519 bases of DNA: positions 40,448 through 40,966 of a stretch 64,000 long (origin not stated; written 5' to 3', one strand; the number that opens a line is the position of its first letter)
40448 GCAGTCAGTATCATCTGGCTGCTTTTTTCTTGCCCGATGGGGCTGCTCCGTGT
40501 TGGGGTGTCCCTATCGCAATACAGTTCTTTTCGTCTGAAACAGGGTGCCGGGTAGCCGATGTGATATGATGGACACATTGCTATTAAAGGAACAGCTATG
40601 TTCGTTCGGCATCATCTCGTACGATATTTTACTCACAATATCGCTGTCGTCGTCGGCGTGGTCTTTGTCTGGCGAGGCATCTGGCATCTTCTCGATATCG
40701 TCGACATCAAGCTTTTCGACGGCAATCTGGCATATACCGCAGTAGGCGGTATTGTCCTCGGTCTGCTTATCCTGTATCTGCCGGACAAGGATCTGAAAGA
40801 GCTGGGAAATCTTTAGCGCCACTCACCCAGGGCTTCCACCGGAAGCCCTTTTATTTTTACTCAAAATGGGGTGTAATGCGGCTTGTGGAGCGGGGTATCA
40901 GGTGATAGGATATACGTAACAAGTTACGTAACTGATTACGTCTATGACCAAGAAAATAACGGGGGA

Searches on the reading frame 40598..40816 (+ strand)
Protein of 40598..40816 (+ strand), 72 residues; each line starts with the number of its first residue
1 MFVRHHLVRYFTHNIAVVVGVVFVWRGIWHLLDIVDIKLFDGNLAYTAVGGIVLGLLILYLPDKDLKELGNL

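Call 8: search_protein_families(library=pfam, proteins=[window:40598-40816:+], max_evalue=0.01)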
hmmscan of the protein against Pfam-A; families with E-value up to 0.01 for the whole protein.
window:40598-40816:+ (72 aa): 1 family
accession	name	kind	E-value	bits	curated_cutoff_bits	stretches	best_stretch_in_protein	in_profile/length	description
PF15993.10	Fuseless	-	6.4e-06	26.2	25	1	15-59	175-216/298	Fuseless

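Call 15: find_encoding_contigs(protein=window:40598-40816:+, flank=10000, max_places=10)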
Protein window:40598-40816:+ (72 aa): 8 contigs read that carry it; 5 places shown.
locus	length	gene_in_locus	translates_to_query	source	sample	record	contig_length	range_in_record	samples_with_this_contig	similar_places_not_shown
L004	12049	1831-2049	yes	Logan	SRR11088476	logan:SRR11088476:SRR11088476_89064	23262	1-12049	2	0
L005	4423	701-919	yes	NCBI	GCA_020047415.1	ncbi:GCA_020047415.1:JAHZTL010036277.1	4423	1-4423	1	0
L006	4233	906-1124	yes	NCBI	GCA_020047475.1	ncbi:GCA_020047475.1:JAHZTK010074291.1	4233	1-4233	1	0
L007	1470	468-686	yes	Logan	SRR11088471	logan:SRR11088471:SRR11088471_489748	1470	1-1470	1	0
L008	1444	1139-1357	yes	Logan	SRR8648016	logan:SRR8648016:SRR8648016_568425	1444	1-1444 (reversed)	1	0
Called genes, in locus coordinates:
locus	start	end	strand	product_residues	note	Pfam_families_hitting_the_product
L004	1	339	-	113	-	?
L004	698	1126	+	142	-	-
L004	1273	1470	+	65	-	-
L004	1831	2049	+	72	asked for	PF15993:Fuseless (weak)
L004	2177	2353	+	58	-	PF04014:MazE_antitoxin (weak)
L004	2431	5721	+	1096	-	PF13091:PLDc_2 (faint), PF04851:ResIII (faint), PF00176:SNF2-rel_dom, PF00271:Helicase_C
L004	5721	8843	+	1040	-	PF07669:Eco57I, PF02384:N6_Mtase (weak), PF12950:TaqI_C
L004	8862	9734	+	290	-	-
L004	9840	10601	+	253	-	PF18863:AbiJ_NTD4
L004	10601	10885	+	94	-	-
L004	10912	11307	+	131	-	PF08818:DUF1801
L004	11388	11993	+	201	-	PF20803:PaaX_M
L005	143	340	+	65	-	-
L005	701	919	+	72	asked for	PF15993:Fuseless (weak)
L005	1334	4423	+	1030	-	?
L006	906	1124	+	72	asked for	PF15993:Fuseless (weak)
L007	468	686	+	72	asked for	PF15993:Fuseless (weak)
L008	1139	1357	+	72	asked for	PF15993:Fuseless (weak)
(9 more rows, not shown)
